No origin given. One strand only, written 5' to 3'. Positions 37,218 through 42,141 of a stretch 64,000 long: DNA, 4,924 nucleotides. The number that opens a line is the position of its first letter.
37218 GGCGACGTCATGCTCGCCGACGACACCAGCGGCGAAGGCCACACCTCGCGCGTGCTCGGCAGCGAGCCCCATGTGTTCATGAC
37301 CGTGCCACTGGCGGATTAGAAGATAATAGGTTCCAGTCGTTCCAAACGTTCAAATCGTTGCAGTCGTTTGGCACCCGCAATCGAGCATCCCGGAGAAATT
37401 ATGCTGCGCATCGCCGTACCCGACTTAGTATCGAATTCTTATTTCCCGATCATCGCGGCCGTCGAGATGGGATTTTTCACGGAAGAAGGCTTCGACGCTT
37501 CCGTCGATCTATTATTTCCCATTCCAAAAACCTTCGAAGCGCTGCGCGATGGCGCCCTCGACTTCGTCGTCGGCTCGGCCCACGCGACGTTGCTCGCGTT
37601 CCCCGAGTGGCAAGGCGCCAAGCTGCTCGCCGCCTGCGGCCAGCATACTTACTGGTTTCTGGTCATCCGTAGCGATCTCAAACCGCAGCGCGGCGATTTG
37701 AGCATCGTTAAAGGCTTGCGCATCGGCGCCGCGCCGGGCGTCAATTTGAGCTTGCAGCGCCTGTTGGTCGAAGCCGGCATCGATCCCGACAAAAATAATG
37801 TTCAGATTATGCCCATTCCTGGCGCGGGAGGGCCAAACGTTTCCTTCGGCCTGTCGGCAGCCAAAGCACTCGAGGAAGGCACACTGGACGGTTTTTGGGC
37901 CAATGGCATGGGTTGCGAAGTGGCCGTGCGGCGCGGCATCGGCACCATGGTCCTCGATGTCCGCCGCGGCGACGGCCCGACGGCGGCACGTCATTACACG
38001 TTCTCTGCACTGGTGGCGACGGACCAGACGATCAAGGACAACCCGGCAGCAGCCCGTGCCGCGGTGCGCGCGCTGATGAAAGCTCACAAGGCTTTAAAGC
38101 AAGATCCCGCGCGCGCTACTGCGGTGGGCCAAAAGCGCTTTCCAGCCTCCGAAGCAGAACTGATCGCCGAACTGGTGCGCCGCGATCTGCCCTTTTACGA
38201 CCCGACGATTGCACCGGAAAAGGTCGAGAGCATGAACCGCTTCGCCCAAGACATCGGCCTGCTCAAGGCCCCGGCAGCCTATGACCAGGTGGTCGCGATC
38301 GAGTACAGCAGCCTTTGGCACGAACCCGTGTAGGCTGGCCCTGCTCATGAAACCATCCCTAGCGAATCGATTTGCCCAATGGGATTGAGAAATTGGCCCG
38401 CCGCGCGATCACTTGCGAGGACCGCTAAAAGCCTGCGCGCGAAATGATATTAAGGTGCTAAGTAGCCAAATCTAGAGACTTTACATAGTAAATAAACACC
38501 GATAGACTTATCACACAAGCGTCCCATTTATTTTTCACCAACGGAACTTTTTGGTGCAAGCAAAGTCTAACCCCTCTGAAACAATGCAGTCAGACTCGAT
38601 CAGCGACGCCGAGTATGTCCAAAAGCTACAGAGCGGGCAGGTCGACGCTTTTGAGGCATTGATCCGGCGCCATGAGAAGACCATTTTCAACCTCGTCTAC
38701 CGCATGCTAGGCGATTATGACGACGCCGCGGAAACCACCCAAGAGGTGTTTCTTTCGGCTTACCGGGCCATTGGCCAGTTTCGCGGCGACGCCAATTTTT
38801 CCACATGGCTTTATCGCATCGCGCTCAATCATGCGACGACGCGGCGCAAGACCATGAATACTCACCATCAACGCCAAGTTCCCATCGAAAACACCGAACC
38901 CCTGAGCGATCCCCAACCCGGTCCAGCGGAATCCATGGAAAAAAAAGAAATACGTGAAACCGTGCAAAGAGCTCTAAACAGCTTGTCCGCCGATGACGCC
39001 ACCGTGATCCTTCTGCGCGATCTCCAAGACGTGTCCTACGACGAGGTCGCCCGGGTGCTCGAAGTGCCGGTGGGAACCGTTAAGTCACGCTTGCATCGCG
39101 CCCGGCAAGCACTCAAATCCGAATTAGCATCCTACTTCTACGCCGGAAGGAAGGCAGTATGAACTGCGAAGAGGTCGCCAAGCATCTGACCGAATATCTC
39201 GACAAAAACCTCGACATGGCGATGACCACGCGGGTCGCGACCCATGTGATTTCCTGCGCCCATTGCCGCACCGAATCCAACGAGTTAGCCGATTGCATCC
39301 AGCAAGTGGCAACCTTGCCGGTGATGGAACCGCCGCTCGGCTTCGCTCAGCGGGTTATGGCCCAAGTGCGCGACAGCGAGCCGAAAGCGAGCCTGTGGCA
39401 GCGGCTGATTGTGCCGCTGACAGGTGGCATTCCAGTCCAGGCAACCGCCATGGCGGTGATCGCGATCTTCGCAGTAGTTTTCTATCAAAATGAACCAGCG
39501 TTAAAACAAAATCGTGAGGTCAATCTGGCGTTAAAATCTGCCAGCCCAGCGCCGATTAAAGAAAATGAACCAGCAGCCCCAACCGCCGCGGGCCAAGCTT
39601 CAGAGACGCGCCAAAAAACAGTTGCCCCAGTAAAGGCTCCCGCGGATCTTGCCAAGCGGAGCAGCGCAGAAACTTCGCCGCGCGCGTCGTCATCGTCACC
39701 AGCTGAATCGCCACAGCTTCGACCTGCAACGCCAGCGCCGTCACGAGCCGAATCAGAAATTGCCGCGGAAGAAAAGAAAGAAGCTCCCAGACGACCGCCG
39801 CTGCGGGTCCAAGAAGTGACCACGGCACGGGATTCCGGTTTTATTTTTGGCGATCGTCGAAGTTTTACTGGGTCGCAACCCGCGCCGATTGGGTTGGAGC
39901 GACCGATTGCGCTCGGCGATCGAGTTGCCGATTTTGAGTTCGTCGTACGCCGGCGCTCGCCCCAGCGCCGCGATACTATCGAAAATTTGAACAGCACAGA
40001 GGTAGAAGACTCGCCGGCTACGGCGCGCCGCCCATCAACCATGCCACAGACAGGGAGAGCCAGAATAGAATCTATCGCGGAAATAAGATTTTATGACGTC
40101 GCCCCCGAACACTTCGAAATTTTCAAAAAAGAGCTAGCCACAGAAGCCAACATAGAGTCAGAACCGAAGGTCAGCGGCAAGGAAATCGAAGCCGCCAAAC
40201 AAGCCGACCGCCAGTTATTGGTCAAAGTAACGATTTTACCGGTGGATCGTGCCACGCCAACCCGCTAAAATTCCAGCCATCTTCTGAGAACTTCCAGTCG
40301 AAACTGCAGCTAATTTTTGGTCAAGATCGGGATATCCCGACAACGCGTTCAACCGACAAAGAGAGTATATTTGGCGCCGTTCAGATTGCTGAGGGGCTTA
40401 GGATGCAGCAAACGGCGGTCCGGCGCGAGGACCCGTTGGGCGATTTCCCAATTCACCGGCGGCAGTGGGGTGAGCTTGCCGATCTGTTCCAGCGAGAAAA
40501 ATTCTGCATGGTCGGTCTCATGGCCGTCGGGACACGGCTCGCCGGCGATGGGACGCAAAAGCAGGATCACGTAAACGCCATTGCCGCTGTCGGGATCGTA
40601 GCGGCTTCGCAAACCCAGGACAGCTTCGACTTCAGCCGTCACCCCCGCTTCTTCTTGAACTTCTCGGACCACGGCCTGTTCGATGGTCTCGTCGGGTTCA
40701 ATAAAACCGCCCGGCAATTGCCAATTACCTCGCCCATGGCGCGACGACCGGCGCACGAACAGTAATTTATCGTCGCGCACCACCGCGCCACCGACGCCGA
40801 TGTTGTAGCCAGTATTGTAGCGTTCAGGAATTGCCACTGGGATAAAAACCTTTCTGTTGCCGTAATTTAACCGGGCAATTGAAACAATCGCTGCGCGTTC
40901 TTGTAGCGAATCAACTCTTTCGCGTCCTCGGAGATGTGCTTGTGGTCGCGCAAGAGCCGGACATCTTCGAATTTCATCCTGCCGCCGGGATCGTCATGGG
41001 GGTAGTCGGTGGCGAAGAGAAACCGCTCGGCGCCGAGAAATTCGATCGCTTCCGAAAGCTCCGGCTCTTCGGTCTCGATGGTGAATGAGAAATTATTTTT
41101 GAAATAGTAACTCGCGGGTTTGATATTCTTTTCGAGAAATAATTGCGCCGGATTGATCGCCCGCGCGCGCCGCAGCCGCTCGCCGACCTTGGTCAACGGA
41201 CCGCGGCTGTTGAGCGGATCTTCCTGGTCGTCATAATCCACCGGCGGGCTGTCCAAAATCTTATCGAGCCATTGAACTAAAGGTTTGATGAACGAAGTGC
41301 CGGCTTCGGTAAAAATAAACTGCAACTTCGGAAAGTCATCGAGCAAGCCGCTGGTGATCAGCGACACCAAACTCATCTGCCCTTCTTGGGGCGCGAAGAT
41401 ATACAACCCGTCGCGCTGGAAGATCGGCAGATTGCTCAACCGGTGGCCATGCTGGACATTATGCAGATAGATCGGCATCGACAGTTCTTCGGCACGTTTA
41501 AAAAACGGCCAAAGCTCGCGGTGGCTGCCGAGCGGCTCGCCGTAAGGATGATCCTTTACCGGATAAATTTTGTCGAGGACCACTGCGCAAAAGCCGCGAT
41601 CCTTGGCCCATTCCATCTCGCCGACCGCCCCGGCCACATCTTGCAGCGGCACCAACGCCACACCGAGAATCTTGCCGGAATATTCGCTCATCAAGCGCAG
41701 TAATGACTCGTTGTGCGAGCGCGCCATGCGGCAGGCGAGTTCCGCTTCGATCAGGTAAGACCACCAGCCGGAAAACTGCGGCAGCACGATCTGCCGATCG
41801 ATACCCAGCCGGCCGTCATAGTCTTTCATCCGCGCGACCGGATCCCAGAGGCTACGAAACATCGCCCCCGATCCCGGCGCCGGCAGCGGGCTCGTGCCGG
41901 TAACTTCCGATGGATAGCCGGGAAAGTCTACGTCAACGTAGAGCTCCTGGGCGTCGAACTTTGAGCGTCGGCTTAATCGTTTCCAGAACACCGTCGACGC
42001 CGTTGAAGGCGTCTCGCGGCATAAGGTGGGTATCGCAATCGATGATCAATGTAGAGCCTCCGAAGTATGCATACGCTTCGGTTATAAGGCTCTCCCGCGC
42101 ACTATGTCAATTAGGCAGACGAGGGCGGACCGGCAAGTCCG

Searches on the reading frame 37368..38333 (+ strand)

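Call 53: search_protein_families(library=pfam, proteins=[window:37368-38333:+], max_evalue=0.001)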
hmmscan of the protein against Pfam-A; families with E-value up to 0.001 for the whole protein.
window:37368-38333:+ (321 aa): 2 families
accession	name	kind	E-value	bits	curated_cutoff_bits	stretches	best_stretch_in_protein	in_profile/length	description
PF13379.11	NMT1_2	-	2.4e-11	44.4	24.7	1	125-251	135-246/252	NMT1-like family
PF09084.16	NMT1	-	3.2e-10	40.7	20.5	1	25-250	4-216/216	NMT1/THI5 like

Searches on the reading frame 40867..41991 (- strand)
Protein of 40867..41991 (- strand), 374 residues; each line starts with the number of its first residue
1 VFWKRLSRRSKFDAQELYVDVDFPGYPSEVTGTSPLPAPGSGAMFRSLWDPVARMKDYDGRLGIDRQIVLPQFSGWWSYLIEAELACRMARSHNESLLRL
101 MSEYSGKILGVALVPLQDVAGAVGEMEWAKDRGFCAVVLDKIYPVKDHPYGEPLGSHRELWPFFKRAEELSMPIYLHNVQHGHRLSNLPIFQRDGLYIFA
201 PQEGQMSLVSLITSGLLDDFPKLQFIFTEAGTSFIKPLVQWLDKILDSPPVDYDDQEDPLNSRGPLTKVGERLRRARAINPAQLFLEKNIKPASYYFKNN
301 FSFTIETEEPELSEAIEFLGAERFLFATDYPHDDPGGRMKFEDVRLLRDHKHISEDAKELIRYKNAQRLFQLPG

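Call 53: search_protein_families(library=pfam, proteins=[window:40867-41991:-], max_evalue=0.001)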
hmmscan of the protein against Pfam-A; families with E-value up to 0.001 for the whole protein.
window:40867-41991:- (374 aa): 1 family
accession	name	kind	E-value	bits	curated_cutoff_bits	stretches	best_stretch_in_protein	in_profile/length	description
PF04909.20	Amidohydro_2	-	5.3e-25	89.2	26.4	1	83-372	55-289/289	Amidohydrolase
